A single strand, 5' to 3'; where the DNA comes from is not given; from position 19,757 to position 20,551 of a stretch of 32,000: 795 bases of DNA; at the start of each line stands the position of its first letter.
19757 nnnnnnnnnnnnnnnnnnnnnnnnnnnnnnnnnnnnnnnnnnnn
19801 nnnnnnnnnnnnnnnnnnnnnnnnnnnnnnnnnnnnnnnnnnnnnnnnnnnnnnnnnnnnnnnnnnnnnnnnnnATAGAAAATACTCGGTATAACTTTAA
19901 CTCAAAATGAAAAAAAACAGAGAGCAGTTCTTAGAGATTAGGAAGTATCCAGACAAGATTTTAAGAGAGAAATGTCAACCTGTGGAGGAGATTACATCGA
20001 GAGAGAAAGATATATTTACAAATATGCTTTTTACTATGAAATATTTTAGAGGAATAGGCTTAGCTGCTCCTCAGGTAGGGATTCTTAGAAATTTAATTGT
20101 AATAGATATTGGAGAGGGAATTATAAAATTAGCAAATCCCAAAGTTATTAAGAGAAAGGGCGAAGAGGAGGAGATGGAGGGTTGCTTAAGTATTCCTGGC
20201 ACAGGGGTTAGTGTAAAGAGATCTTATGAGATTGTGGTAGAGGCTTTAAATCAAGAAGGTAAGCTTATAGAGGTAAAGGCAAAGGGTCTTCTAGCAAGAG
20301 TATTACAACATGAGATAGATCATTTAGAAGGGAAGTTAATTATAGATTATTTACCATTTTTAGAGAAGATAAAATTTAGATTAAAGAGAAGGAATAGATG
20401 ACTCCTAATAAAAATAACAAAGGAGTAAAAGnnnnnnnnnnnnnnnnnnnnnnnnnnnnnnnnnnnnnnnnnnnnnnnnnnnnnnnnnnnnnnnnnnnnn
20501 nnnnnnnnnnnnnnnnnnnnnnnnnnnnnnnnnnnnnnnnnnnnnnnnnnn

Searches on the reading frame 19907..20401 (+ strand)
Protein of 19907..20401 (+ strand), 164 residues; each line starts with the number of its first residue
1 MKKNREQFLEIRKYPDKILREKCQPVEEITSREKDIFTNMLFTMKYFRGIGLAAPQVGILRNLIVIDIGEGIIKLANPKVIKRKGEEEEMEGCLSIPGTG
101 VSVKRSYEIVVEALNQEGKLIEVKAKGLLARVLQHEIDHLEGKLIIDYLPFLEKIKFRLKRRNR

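Call 64: search_protein_families(library=pfam, proteins=[window:19907-20401:+], max_evalue=0.0001)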
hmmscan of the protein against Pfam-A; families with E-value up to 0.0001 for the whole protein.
window:19907-20401:+ (164 aa): 1 family
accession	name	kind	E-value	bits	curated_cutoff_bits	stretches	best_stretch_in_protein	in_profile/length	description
PF01327.26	Pep_deformylase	-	8.3e-46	155.9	22.8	1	9-150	2-151/156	Polypeptide deformylase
